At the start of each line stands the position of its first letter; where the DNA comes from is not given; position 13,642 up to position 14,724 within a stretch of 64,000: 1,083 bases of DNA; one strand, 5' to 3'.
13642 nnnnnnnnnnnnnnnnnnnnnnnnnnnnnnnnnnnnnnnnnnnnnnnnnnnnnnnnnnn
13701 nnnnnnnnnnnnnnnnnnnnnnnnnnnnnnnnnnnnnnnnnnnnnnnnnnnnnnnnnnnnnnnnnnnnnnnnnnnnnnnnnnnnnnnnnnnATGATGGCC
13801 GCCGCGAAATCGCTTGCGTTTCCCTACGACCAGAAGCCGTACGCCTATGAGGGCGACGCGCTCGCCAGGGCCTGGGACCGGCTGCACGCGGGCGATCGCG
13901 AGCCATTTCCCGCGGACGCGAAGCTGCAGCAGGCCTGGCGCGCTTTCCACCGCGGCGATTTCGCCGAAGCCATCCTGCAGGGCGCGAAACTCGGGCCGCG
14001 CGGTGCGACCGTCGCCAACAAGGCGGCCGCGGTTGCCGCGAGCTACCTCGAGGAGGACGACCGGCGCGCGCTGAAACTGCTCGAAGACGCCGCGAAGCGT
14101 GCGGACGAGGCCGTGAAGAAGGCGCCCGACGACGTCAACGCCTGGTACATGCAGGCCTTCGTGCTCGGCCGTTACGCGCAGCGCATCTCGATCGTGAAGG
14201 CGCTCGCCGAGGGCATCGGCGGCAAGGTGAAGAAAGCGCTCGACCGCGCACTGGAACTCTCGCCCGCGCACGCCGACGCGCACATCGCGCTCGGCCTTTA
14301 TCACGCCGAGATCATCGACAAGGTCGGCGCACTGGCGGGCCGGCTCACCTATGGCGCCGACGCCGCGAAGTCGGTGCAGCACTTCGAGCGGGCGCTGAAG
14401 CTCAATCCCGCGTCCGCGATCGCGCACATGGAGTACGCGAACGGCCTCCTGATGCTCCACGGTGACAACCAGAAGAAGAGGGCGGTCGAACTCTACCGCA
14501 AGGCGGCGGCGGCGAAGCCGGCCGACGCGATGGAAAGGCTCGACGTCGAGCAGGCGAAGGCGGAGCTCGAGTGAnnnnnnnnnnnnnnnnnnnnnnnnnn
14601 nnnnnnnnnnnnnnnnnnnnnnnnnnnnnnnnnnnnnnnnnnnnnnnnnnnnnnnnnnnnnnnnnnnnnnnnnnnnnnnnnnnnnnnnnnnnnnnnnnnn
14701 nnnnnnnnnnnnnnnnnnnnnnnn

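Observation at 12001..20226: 8.2-kb neutral-lipid (wax ester/TAG) body cassette wedged between purA and tRNA-Leu/rnr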

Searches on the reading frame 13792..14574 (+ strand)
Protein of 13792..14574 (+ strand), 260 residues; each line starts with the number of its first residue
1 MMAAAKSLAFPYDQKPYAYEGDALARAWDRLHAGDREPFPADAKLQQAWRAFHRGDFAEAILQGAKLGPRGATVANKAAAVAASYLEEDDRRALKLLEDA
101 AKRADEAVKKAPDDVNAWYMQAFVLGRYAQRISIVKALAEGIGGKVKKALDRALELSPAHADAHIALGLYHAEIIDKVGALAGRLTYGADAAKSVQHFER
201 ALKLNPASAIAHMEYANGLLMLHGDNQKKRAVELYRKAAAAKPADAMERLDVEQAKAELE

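Call 8: search_protein_families(library=pfam, proteins=[window:13792-14574:+], max_evalue=0.01)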
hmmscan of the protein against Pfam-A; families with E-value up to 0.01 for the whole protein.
window:13792-14574:+ (260 aa): 8 families
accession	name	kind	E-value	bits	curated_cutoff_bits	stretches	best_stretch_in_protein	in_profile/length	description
PF13431.12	TPR_17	-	2.2e-09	37.3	24.4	0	105-126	3-24/34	Tetratricopeptide repeat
PF13428.12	TPR_14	-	2.4e-07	31.2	23.5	0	92-122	12-42/44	Tetratricopeptide repeat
PF13414.12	TPR_11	-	3.6e-07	30.2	26.8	0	149-170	16-37/42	TPR repeat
PF13432.12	TPR_16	-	4.8e-07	30.5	32.7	0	190-246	12-65/65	Tetratricopeptide repeat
PF23914.1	TPR_CcmH_CycH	-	6.2e-06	26.6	42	1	189-246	64-121/158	Cytochrome c-type biogenesis protein H TPR domain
PF00515.34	TPR_1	-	0.0003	20.9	27.8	0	193-206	19-32/34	Tetratricopeptide repeat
PF13181.12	TPR_8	-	0.0011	19.4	25.7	0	191-207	17-33/34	Tetratricopeptide repeat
PF21033.3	RMD1-3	-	0.0033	17.1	26.7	1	99-252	68-222/235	Regulator of microtubule dynamics protein 1-3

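Call 20: search_protein_families(library=ncbifam, proteins=[window:13792-14574:+], max_evalue=0.001)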
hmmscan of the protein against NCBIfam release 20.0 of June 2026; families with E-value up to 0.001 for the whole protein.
window:13792-14574:+ (260 aa): 1 family
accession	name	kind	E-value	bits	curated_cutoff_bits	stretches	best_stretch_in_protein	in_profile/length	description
TIGR02521.1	type_IV_pilW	equivalog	0.00045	19.8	154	0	145-176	49-80/234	type IV pilus biogenesis/stability protein PilW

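Call 26: find_homologous_proteins(query=window:13792-14574:+, max_evalue=0.00001)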
Query window:13792-14574:+ (260 aa): 6519 proteins with E <= 0.00001 among 8000 candidates; the best 120 are listed.
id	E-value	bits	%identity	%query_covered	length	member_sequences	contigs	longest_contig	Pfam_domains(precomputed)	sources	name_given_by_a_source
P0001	5.3e-159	545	100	100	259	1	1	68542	PF13431.13,PF23914.2,PF13414.13,PF21033.5,PF13432.13,PF13428.13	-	-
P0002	2.8e-142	490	89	100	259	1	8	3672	PF13431.13,PF13414.13,PF21033.5,PF13432.13,PF13428.13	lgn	-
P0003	7.6e-142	489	89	100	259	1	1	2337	PF13431.13,PF13414.13,PF00515.35,PF21033.5,PF13432.13,PF13428.13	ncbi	-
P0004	1.5e-141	488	90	100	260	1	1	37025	PF13431.13,PF13414.13,PF21033.5,PF13432.13,PF13428.13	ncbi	ncbi:MAG: hypothetical protein ACT4UP_05865 [Gammaproteobacteria bacterium]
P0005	2.1e-140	484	87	100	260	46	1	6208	PF13431.13,PF13414.13,PF21033.5,PF13432.13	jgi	jgi:tetratricopeptide (TPR) repeat protein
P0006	3.6e-140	484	89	100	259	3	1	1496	PF13431.13,PF13414.13,PF21033.5,PF13432.13,PF13428.13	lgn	-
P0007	7.9e-140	482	87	100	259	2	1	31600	PF13431.13,PF23914.2,PF13414.13,PF00515.35,PF21033.5,PF13432.13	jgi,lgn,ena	-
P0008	8.7e-139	479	87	100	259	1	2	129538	PF13431.13,PF13414.13,PF21033.5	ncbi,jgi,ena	-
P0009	8.5e-138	476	85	100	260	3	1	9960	PF13431.13,PF23914.2,PF13414.13,PF00515.35,PF21033.5,PF13432.13,PF13428.13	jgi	jgi:tetratricopeptide (TPR) repeat protein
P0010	9.0e-134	463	81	100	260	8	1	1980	PF13431.13,PF21033.5,PF13432.13,PF13428.13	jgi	jgi:tetratricopeptide (TPR) repeat protein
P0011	1.0e-133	462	81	100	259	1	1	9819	PF13431.13,PF13414.13,PF21033.5,PF13428.13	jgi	jgi:tetratricopeptide (TPR) repeat protein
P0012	5.0e-133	460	80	100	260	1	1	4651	PF13431.13,PF21033.5,PF13432.13,PF13428.13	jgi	jgi:tetratricopeptide (TPR) repeat protein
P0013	6.2e-133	460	82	100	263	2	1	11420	PF13431.13,PF23914.2,PF13414.13,PF21033.5,PF13432.13,PF13428.13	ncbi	-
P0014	9.3e-133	459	85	100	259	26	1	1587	PF13431.13,PF13414.13,PF21033.5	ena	-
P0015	1.2e-132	459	83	100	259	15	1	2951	PF13431.13,PF13414.13,PF00515.35,PF21033.5,PF13432.13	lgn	-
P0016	1.3e-132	459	81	100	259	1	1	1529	PF13431.13,PF21033.5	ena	-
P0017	2.2e-132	458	81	100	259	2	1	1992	PF13431.13,PF21033.5,PF13432.13,PF13428.13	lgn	-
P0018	2.3e-132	458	81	100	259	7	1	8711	PF13431.13,PF21033.5,PF13428.13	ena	-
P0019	2.6e-132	458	80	100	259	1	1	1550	PF13431.13,PF21033.5,PF13432.13,PF13428.13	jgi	-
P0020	3.5e-132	457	80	100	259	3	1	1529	PF13431.13,PF21033.5,PF13432.13,PF13428.13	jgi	-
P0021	7.2e-132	456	80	100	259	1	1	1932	PF13431.13,PF21033.5,PF13428.13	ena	-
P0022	8.6e-132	456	82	100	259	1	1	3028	PF13431.13,PF13414.13,PF21033.5,PF13432.13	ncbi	-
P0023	4.2e-131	454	80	100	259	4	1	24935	PF13431.13,PF13414.13,PF00515.35,PF21033.5,PF13432.13,PF13428.13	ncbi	-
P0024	4.8e-131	454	81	100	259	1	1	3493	PF13431.13,PF21033.5,PF13432.13,PF13428.13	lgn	-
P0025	5.3e-131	454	81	99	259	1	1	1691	PF13431.13,PF21033.5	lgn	-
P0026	8.0e-131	453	83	99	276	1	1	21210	PF13431.13,PF23914.2,PF13414.13,PF21033.5,PF13432.13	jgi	-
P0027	8.3e-131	453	80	100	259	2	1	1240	PF13431.13,PF21033.5,PF13428.13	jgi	jgi:tetratricopeptide (TPR) repeat protein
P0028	1.1e-130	452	82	100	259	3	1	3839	PF13431.13,PF13414.13,PF00515.35,PF21033.5,PF13432.13,PF13428.13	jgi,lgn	-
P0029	1.3e-130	452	82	100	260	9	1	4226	PF13431.13,PF21033.5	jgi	-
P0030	1.9e-130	452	82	100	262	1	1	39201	PF13431.13,PF23914.2,PF13414.13,PF21033.5,PF13432.13,PF13428.13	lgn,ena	-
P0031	2.2e-130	452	81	100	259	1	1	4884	PF13431.13,PF13414.13,PF21033.5,PF13432.13,PF13428.13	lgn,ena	-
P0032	2.3e-130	451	82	100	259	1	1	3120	PF13431.13,PF13414.13,PF00515.35,PF21033.5,PF13432.13,PF13428.13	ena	-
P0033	3.1e-130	451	80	100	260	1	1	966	PF13431.13,PF13414.13,PF21033.5,PF13432.13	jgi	jgi:tetratricopeptide (TPR) repeat protein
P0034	6.1e-130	450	82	100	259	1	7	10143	PF13431.13,PF23914.2,PF13414.13,PF21033.5,PF13432.13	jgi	jgi:tetratricopeptide (TPR) repeat protein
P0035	7.6e-130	450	81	100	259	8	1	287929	PF13431.13,PF13414.13,PF21033.5,PF13432.13,PF13428.13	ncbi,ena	-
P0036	9.6e-130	449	80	100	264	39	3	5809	PF13431.13,PF13414.13,PF21033.5,PF13432.13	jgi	jgi:tetratricopeptide (TPR) repeat protein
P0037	1.6e-129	449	81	100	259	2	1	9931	PF13431.13,PF23914.2,PF13414.13,PF00515.35,PF21033.5,PF13432.13,PF13428.13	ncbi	-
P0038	1.9e-129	448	82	100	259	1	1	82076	PF13431.13,PF13414.13,PF21033.5,PF13432.13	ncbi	-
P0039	3.0e-129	448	81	100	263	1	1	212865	PF13431.13,PF13414.13,PF21033.5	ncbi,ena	-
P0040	3.6e-129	448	81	100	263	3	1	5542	PF13431.13,PF23914.2,PF13414.13,PF00515.35,PF21033.5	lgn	-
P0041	4.0e-129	447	81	99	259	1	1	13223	PF13431.13,PF13414.13,PF21033.5,PF13432.13,PF13428.13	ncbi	-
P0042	4.7e-129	447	79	100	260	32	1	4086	PF13431.13,PF13414.13,PF21033.5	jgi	jgi:tetratricopeptide (TPR) repeat protein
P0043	5.8e-129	447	81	100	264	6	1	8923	PF13431.13,PF13414.13,PF21033.5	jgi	jgi:tetratricopeptide (TPR) repeat protein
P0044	6.4e-129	447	79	100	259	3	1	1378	PF13431.13,PF21033.5,PF13432.13,PF13428.13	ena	-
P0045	8.4e-129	446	82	100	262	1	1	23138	PF13431.13,PF23914.2,PF13414.13,PF21033.5,PF13432.13,PF13428.13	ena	-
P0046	9.8e-129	446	83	100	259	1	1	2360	PF13431.13,PF13414.13,PF21033.5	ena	-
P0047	1.1e-128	446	80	100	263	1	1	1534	PF13431.13,PF13414.13,PF21033.5,PF13432.13,PF13428.13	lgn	-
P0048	1.2e-128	446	81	100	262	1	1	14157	PF13431.13,PF23914.2,PF13414.13,PF21033.5,PF13432.13,PF13428.13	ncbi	-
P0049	1.4e-128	446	81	100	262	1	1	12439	PF13431.13,PF23914.2,PF13414.13,PF21033.5,PF13432.13,PF13428.13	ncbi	-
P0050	2.6e-128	445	80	100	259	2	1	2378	PF13431.13,PF23914.2,PF13414.13,PF21033.5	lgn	-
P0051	3.1e-128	444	78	99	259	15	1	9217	PF13431.13,PF21033.5,PF13432.13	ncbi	ncbi:MAG: hypothetical protein WBO00_11515 [Steroidobacteraceae bacterium]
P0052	3.1e-128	444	79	100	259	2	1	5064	PF13431.13,PF21033.5,PF13432.13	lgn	-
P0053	4.5e-128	444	80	100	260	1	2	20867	PF13431.13,PF13414.13,PF21033.5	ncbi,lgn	ncbi:MAG: hypothetical protein ACREVI_11075 [Steroidobacteraceae bacterium]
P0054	5.0e-128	444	81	100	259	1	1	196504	PF13431.13,PF21033.5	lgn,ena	-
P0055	1.2e-127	443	82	100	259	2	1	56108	PF13431.13,PF13414.13,PF21033.5,PF13432.13,PF13428.13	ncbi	-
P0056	1.3e-127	442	80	100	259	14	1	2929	PF13431.13,PF21033.5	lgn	-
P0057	1.3e-127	442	81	100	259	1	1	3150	PF13431.13,PF23914.2,PF13414.13,PF21033.5,PF07719.24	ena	-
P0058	1.3e-127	442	77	100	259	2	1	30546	PF13431.13,PF21033.5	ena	-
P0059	1.7e-127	442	81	100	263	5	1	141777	PF13431.13,PF23914.2,PF13414.13,PF21033.5,PF13432.13,PF13428.13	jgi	-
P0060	1.8e-127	442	80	100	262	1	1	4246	PF13431.13,PF23914.2,PF13414.13,PF21033.5,PF13428.13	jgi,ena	-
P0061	2.3e-127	442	81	100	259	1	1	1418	PF13431.13,PF13414.13,PF21033.5,PF13432.13,PF13428.13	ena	-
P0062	2.6e-127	441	81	99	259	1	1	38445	PF13431.13,PF13414.13,PF21033.5,PF13432.13,PF13428.13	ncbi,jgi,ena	ncbi:MAG TPA: tetratricopeptide repeat protein [Steroidobacteraceae bacterium]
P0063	2.6e-127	441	80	100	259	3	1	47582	PF13431.13,PF13414.13,PF21033.5,PF13432.13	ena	-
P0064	4.2e-127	441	80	100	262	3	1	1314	PF13431.13,PF13414.13,PF21033.5,PF13432.13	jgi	-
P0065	4.4e-127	441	80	100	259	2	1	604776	PF13431.13,PF21033.5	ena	-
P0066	5.0e-127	441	79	99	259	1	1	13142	PF13431.13,PF13414.13,PF21033.5,PF13432.13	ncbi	-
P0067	6.0e-127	440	81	100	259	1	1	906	PF13431.13,PF23914.2,PF13414.13,PF21033.5,PF13432.13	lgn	-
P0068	8.0e-127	440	81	100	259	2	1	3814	PF13431.13,PF21033.5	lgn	-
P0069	9.5e-127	440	80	100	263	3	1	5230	PF13431.13,PF13414.13,PF21033.5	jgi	jgi:tetratricopeptide (TPR) repeat protein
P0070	2.9e-126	438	78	100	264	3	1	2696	PF13431.13,PF13414.13,PF21033.5,PF13432.13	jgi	jgi:tetratricopeptide (TPR) repeat protein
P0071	3.9e-126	438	80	100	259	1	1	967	PF13431.13,PF21033.5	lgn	-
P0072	5.8e-126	437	77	100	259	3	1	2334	PF13431.13,PF21033.5,PF07719.24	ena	-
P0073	5.9e-126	437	80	100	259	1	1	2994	PF13431.13,PF13414.13,PF21033.5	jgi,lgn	-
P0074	6.0e-126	437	77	100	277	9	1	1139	PF13431.13,PF23914.2,PF13414.13,PF21033.5,PF13432.13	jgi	jgi:tetratricopeptide (TPR) repeat protein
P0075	7.5e-126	437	78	100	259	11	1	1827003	PF13431.13,PF13414.13,PF21033.5,PF13432.13,PF13428.13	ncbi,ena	-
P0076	8.4e-126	437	80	99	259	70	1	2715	PF13431.13,PF23914.2,PF13414.13,PF21033.5,PF13432.13,PF13428.13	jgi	jgi:tetratricopeptide (TPR) repeat protein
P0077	1.2e-125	436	79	99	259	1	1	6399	PF13431.13,PF13414.13,PF21033.5,PF13432.13,PF13428.13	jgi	jgi:tetratricopeptide (TPR) repeat protein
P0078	1.7e-125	436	78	100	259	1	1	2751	PF13431.13,PF13414.13,PF21033.5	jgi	jgi:tetratricopeptide (TPR) repeat protein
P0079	2.3e-125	435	79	99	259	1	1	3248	PF13431.13,PF23914.2,PF13414.13,PF21033.5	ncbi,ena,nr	ncbi:MAG TPA: hypothetical protein VFR77_01655 [Steroidobacteraceae bacterium]|nr:hypothetical prote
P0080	2.4e-125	435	79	100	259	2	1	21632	PF13431.13,PF23914.2,PF13414.13,PF21033.5,PF13432.13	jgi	jgi:tetratricopeptide (TPR) repeat protein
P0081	2.8e-125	435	78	100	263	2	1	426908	PF13431.13,PF13414.13,PF21033.5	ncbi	ncbi:MAG: hypothetical protein WD793_02475 [Steroidobacteraceae bacterium]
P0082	3.4e-125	435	81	100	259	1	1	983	PF13431.13,PF13414.13,PF21033.5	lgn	-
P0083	3.7e-125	434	77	99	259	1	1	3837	PF13431.13,PF13414.13,PF21033.5,PF13432.13,PF13428.13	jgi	jgi:tetratricopeptide (TPR) repeat protein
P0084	4.8e-125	434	78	100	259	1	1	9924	PF13431.13,PF23914.2,PF13414.13,PF00515.35,PF21033.5,PF13432.13,PF13428.13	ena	-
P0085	6.7e-125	434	78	100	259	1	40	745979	PF13431.13,PF23914.2,PF13414.13,PF21033.5,PF13432.13,PF13428.13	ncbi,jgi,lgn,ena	jgi:tetratricopeptide (TPR) repeat protein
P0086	9.6e-125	433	78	100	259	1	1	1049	PF13431.13,PF13414.13,PF21033.5,PF13432.13,PF13428.13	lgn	-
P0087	1.2e-124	433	76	100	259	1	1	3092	PF14559.13,PF13431.13,PF21033.5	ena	-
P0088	1.2e-124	433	79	100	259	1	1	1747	PF14559.13,PF13431.13,PF23914.2,PF13414.13,PF21033.5,PF13432.13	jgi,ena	-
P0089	1.5e-124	432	79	100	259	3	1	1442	PF13431.13,PF21033.5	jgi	-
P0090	2.2e-124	432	75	100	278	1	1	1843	PF13414.13,PF21033.5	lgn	-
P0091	2.6e-124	432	78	100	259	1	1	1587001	PF13431.13,PF21033.5,PF13432.13,PF13428.13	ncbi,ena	-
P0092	4.1e-124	431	78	100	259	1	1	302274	PF13431.13,PF21033.5,PF13432.13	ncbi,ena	-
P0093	4.1e-124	431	77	100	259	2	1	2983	PF13431.13,PF13414.13,PF21033.5,PF13432.13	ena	-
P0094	4.5e-124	431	78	99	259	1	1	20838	PF13431.13,PF13414.13,PF21033.5,PF13432.13,PF13428.13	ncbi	-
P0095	4.5e-124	431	78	100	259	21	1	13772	PF13431.13,PF23914.2,PF13414.13,PF00515.35,PF21033.5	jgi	-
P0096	6.0e-124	430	78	100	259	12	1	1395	PF13431.13,PF23914.2,PF13414.13,PF21033.5,PF13432.13,PF13428.13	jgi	jgi:tetratricopeptide (TPR) repeat protein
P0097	6.0e-124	430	79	99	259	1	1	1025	PF13431.13,PF13414.13,PF21033.5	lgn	-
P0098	7.1e-124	430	78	99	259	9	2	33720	PF13431.13,PF21033.5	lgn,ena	-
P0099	7.5e-124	430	78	100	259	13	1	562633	PF13431.13,PF23914.2,PF13414.13,PF21033.5,PF13432.13,PF13428.13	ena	-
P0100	1.8e-123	429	78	99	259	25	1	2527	PF13431.13,PF23914.2,PF13414.13,PF21033.5,PF13432.13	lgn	-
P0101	2.9e-123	428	78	100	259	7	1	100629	PF13431.13,PF13414.13,PF21033.5,PF13432.13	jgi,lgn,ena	-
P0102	3.5e-123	428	80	100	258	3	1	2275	PF13431.13,PF23914.2,PF13414.13,PF21033.5,PF13432.13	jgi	jgi:tetratricopeptide (TPR) repeat protein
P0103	3.7e-123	428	78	100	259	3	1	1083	PF13431.13,PF23914.2,PF13414.13,PF21033.5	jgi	jgi:tetratricopeptide (TPR) repeat protein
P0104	5.3e-123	427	77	100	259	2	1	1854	PF13431.13,PF23914.2,PF21033.5,PF13432.13,PF13428.13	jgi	jgi:tetratricopeptide (TPR) repeat protein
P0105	6.2e-123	427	79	99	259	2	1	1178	PF13431.13,PF13414.13,PF00515.35,PF21033.5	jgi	jgi:tetratricopeptide (TPR) repeat protein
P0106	8.6e-123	427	76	100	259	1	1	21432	PF13431.13,PF23914.2,PF13414.13,PF00515.35,PF21033.5,PF13432.13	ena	-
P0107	1.0e-122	426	78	100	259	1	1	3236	PF13431.13,PF13414.13,PF21033.5,PF13432.13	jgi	jgi:tetratricopeptide (TPR) repeat protein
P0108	1.3e-122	426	76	100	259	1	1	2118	PF13431.13,PF13414.13,PF21033.5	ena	-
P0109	1.3e-122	426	76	100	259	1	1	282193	PF13431.13,PF21033.5,PF13432.13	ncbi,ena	-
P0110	1.5e-122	426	80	100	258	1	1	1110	PF13431.13,PF23914.2,PF13414.13,PF21033.5,PF13432.13,PF13428.13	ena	-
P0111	1.7e-122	426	80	100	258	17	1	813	PF13431.13,PF23914.2,PF13414.13,PF21033.5,PF13432.13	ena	-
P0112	2.1e-122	425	76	100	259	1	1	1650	PF13431.13,PF13414.13,PF21033.5,PF13432.13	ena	-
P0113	2.8e-122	425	76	100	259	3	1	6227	PF13431.13,PF13414.13,PF21033.5,PF13432.13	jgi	jgi:tetratricopeptide (TPR) repeat protein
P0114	3.8e-122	425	77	99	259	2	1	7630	PF13431.13,PF23914.2,PF13414.13,PF21033.5,PF13432.13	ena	-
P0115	4.5e-122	424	76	100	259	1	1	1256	PF13431.13,PF13414.13,PF21033.5,PF13432.13,PF13428.13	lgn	-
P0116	6.7e-122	424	77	99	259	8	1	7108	PF13431.13,PF23914.2,PF13414.13,PF00515.35,PF21033.5,PF13432.13,PF13428.13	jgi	-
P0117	1.1e-121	423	77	99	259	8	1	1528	PF13431.13,PF23914.2,PF13414.13,PF00515.35,PF21033.5,PF13432.13,PF13428.13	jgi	jgi:tetratricopeptide (TPR) repeat protein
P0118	1.4e-121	423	75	100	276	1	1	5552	PF13431.13,PF13414.13,PF21033.5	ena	-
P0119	1.8e-121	422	80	100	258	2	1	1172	PF13431.13,PF13414.13,PF21033.5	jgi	jgi:tetratricopeptide (TPR) repeat protein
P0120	1.9e-121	422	78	100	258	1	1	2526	PF13431.13,PF13414.13,PF21033.5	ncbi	-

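Call 34: predict_structure(alignment_id=A1)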
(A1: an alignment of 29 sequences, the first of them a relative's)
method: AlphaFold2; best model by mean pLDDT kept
length: 259 residues; sequences in the alignment: 29
mean_pLDDT: 89.8   pTM: 0.87
mean pLDDT of the five models: 89.8, 88.6, 87.7, 84.1, 80.4
residues with pLDDT >= 90: 191; 70-90: 43; 50-70: 13; < 50: 12
segments of 3 or more residues with pLDDT < 50: 1-5, 182-188
pLDDT, mean of each block of 10 residues (from residue 1): 58 90 95 96 97 96 96 97 91 96 98 98 92 85 93 98 92 57 52 91 96 91 91 98 95 94
secondary structure, 60 per line:
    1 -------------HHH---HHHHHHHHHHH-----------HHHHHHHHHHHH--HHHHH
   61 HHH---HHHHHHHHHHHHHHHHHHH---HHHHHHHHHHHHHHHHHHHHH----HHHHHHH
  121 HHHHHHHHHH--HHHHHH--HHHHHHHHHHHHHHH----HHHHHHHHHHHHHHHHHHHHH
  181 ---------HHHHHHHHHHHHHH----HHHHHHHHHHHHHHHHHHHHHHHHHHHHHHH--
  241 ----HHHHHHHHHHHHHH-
elements in order: H20-30 H42-53 H56-63 H67-85 H89-109 H114-130 H133-138 H141-155 H160-180 H190-203 H208-238 H245-258

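Call 38: fold_search(model_id=the predicted structure, library=pdb)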
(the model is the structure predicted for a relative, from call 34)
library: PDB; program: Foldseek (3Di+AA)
matches with E <= 10: 1244; with E <= 0.001: 64
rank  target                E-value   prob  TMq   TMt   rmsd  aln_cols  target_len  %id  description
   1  7cc7                  8.7e-06  1.00  0.60  0.68   4.8       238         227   20  Tetratricopeptide repeat (TPR) domain of protein tyrosine phosphatase-interacting protein 51 (PTPIP51) (released 2021-01-20)
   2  7t1s_B                1.2e-05  1.00  0.60  0.67   6.8       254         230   18  Crystal structure of a bacterial sterol transporter (released 2022-12-14)
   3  7t1s_A                3.1e-05  1.00  0.61  0.67   5.4       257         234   16  Crystal structure of a bacterial sterol transporter (released 2022-12-14)
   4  3vty_C                4.8e-05  1.00  0.43  0.59   7.2       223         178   17  Crystal structure of MamA (released 2012-10-31)
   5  9qhc_B                6.4e-05  1.00  0.28  0.27  13.2       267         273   19  Crystal structure of 8-repeat CTPR protein with eliminated coordination sites (released 2025-10-22)
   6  2pl2_A                7.3e-05  1.00  0.57  0.74   4.4       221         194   17  Crystal structure of TTC0263: a thermophilic TPR protein in Thermus thermophilus HB27 (released 2008-03-04)
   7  9qhb                  7.6e-05  1.00  0.42  0.40  12.7       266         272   19  Crystal structure of 16-repeat CTPR protein with eliminated coordination sites (released 2025-10-22)
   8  1w3b_A                7.6e-05  1.00  0.28  0.20  12.5       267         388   18  The superhelical TPR domain of O-linked GlcNAc transferase reveals structural similarities to importin alpha. (released 2004-09-09)
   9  8chy                  7.9e-05  1.00  0.37  0.35  15.4       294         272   19  Crystal structure of an 8-repeat consensus TPR superhelix with Zinc. (released 2024-02-21)
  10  6eou                  7.9e-05  1.00  0.24  0.19  15.2       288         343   19  O-GlcNAc transferase TPR domain with the intellectual disability associated mutation L254F (released 2018-05-09)
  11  3vty_A                9.0e-05  1.00  0.44  0.61   6.1       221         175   18  Crystal structure of MamA (released 2012-10-31)
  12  9gzg_A                1.1e-04  1.00  0.39  0.63   5.5       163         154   21  Crystal structure of CTPR4E4 mutant (released 2025-10-15)
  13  9qhc_A                1.1e-04  1.00  0.30  0.28  15.5       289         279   21  Crystal structure of 8-repeat CTPR protein with eliminated coordination sites (released 2025-10-22)
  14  1w3b_B                1.3e-04  1.00  0.29  0.22  12.8       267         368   16  The superhelical TPR domain of O-linked GlcNAc transferase reveals structural similarities to importin alpha. (released 2004-09-09)
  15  4kyo_B                1.5e-04  1.00  0.41  0.38   9.7       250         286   17  Alanine-glyoxylate aminotransferase variant K390A in complex with the TPR domain of human Pex5p (released 2014-11-19)
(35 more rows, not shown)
